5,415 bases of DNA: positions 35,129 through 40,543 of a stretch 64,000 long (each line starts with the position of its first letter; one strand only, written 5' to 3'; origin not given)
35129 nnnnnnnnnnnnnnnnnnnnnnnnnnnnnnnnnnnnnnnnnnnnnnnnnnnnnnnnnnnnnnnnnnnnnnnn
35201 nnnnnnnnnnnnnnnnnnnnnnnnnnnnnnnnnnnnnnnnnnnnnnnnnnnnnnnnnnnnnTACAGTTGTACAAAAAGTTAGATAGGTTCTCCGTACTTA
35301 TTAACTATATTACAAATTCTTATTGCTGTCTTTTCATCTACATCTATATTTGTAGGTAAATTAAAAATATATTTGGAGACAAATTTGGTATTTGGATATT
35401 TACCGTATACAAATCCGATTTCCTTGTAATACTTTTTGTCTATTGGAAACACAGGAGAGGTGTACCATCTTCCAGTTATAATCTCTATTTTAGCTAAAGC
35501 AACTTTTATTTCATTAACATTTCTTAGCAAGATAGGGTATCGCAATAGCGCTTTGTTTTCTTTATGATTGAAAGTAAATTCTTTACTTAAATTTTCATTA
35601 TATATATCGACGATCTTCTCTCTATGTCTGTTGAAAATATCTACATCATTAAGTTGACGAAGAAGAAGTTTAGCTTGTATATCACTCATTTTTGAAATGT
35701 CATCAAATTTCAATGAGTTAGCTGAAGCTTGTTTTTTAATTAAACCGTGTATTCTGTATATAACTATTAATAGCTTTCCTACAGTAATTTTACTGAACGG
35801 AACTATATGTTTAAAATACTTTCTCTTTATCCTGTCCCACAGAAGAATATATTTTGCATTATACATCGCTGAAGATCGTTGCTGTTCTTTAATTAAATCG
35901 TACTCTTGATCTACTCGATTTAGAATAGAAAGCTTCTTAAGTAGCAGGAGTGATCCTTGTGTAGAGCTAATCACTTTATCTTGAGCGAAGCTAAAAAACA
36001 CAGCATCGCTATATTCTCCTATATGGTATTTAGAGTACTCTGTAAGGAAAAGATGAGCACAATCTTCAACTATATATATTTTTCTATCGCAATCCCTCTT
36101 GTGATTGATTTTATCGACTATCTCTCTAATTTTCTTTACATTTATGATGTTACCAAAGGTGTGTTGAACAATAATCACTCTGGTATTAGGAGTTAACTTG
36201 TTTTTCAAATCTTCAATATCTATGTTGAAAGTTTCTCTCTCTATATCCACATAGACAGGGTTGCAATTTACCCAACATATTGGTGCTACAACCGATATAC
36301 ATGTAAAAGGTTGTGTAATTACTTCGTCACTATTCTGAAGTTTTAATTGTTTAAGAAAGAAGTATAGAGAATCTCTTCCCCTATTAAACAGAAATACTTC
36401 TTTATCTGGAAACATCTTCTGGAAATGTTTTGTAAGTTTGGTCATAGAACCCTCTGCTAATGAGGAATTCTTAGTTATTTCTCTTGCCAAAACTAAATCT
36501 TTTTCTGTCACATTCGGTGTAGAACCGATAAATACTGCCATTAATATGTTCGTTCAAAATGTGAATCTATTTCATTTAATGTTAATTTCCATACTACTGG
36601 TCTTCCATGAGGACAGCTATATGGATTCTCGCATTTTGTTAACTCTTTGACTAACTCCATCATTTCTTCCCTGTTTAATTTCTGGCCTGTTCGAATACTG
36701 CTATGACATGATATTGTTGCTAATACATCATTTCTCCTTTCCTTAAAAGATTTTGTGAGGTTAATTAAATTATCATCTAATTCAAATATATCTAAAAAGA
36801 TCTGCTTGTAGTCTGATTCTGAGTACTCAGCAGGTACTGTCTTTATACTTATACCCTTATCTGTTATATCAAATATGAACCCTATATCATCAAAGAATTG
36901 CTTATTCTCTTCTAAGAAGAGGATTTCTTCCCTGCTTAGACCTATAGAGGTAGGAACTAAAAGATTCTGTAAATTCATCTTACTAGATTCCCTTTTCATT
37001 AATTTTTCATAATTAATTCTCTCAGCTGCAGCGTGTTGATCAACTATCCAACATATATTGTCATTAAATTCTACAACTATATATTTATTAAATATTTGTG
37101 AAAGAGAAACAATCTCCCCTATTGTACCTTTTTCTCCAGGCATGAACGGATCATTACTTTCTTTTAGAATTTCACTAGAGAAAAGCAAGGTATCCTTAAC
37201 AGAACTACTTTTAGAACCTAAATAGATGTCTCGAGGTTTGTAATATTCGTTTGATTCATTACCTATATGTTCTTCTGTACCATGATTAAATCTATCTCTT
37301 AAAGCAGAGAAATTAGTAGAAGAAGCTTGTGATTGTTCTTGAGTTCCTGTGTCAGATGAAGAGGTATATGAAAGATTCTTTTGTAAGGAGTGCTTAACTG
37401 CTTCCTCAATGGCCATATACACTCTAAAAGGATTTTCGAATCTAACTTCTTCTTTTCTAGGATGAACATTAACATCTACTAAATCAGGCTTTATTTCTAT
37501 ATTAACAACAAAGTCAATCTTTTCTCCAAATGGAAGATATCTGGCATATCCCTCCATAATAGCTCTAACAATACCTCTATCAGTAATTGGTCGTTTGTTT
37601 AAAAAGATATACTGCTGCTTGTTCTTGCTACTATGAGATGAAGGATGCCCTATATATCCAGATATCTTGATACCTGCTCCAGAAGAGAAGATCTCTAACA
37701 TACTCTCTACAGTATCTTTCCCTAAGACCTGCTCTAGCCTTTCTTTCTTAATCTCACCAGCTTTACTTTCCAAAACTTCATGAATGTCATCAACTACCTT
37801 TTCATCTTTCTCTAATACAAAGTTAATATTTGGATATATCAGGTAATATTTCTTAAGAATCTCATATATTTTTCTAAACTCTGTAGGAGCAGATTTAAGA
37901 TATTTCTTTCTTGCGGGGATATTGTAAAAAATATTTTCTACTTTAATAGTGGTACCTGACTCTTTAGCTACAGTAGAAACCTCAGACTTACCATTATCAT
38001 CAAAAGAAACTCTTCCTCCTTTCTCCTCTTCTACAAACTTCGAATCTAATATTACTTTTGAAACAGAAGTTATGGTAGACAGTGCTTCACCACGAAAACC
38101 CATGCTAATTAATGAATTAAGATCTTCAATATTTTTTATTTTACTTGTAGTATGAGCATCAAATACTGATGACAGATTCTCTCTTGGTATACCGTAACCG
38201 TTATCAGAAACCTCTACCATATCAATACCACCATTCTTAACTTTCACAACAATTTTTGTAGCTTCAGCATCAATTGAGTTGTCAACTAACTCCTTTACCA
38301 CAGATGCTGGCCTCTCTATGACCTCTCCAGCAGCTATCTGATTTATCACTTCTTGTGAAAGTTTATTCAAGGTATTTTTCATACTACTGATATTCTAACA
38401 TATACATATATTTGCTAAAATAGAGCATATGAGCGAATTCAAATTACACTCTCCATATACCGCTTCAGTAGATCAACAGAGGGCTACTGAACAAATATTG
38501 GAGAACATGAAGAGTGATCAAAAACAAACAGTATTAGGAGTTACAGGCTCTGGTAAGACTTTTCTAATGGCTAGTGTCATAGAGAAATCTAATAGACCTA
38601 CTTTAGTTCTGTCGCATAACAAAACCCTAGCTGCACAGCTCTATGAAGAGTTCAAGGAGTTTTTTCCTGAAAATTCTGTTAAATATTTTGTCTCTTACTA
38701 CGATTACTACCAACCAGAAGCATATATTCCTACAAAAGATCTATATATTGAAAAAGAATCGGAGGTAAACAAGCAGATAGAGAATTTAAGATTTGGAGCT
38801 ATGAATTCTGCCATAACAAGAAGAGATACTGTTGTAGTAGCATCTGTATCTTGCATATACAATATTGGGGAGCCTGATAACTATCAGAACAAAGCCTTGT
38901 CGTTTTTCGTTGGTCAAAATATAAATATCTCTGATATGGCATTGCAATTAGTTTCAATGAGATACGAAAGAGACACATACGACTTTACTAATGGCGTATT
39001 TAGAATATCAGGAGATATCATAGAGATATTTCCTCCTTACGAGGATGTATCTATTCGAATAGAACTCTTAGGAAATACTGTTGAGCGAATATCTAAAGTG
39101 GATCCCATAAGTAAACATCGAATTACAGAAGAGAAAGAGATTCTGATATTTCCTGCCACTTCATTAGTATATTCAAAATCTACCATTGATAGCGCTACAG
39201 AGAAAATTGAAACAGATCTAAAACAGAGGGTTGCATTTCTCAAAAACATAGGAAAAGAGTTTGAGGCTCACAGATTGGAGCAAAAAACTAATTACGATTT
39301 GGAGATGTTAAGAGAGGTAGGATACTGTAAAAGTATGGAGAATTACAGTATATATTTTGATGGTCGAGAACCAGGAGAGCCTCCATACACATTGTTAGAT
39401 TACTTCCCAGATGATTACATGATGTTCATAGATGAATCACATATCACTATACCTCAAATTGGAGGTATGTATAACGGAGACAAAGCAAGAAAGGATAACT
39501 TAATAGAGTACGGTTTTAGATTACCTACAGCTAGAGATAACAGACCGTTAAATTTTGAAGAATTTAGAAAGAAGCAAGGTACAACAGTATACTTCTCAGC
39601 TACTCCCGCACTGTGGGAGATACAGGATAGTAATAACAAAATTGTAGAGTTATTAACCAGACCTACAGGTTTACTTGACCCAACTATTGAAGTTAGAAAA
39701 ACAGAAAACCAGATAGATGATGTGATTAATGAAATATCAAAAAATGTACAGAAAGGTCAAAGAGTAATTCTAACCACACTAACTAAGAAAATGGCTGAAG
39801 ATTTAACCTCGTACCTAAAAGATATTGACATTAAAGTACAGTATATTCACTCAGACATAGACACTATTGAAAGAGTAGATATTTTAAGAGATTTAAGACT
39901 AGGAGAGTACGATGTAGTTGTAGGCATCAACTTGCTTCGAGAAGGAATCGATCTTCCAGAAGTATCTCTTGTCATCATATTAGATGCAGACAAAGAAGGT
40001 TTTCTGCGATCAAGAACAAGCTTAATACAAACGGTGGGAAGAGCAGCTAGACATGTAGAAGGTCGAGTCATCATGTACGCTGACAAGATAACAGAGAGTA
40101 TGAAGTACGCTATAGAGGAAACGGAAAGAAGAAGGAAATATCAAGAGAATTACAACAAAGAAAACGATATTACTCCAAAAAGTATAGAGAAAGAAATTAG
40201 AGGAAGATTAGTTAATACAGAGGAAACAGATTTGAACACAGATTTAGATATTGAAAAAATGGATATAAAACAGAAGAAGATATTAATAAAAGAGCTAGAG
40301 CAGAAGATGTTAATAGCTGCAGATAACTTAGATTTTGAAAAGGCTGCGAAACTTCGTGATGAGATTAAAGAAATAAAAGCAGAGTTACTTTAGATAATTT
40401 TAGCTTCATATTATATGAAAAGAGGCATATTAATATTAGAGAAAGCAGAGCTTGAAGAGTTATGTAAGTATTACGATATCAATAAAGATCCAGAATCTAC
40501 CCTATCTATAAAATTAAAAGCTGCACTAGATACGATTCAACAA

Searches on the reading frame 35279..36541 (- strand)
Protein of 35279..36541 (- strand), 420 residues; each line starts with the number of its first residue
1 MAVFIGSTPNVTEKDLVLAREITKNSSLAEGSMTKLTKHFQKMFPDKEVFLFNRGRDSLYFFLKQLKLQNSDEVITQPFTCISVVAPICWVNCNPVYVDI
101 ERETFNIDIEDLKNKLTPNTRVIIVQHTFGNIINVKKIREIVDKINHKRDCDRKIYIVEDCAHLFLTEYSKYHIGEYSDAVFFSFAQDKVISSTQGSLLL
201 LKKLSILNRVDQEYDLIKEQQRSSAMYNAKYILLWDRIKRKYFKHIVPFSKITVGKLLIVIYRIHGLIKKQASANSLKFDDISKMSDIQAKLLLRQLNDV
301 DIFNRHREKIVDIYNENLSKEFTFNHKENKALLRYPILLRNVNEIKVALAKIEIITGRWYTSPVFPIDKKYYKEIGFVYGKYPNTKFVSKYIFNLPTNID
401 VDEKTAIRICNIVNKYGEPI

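Call 70: search_protein_families(library=pfam, proteins=[window:35279-36541:-], max_evalue=0.00001)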
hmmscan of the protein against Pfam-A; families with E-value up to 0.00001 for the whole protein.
window:35279-36541:- (420 aa): 1 family
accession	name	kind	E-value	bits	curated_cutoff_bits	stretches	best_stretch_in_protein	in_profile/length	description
PF01041.23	DegT_DnrJ_EryC1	-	1.5e-46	159.7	19.8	2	13-200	5-185/360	DegT/DnrJ/EryC1/StrS aminotransferase family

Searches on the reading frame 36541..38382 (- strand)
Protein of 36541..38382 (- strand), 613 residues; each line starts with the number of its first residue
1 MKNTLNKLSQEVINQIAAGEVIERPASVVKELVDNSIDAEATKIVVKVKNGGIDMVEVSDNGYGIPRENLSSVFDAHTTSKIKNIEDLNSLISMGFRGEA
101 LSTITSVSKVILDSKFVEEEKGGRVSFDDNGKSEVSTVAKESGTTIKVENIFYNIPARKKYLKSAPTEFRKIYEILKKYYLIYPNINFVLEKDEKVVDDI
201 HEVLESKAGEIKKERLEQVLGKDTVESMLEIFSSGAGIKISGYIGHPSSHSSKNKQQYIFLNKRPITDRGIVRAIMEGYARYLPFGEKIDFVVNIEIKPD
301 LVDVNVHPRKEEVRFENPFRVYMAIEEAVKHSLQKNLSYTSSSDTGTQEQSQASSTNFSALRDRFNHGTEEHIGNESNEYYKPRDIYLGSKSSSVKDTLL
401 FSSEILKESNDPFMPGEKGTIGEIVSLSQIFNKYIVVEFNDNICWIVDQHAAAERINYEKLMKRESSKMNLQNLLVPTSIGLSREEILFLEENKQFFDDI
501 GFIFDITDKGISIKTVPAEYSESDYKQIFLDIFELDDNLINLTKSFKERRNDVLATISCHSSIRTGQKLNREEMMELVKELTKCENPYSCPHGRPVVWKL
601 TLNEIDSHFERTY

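Call 70: search_protein_families(library=pfam, proteins=[window:36541-38382:-], max_evalue=0.00001)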
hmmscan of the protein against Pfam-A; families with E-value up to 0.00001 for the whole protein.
window:36541-38382:- (613 aa): 4 families
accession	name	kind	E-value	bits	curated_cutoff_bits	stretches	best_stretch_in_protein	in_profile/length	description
PF01119.25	DNA_mis_repair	-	1.4e-32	112.2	26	1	217-333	2-118/119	DNA mismatch repair protein, C-terminal domain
PF08676.16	MutL_C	-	3.4e-30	105.1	25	1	427-569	1-142/142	MutL C terminal dimerisation domain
PF13589.12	HATPase_c_3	-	1.3e-12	48.3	25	1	26-121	4-99/137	Histidine kinase-, DNA gyrase B-, and HSP90-like ATPase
PF02518.31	HATPase_c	-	1.4e-09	38.8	26.4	1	23-88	4-64/111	Histidine kinase-, DNA gyrase B-, and HSP90-like ATPase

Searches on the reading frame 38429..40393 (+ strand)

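Call 70: search_protein_families(library=pfam, proteins=[window:38429-40393:+], max_evalue=0.00001)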
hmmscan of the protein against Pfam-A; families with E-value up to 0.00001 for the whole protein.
window:38429-40393:+ (654 aa): 6 families
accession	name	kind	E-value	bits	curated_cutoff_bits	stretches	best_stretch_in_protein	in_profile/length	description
PF17757.6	UvrB_inter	-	3.4e-25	88.4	22.9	1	158-244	2-89/91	UvrB interaction domain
PF00271.37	Helicase_C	-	1.8e-21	76.9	23.5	1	430-542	4-109/110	Helicase conserved C-terminal domain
PF12344.14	UvrB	-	4.8e-21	74.8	27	1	549-591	1-43/43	Ultra-violet resistance protein B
PF04851.21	ResIII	-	1e-11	45.5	22.5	1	15-117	7-114/164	Type III restriction enzyme, res subunit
PF02151.25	UVR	-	3.2e-11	43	21.5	1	618-651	2-35/36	UvrB/uvrC motif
PF00270.35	DEAD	-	6.5e-09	36.2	26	1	16-85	4-75/167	DEAD/DEAH box helicase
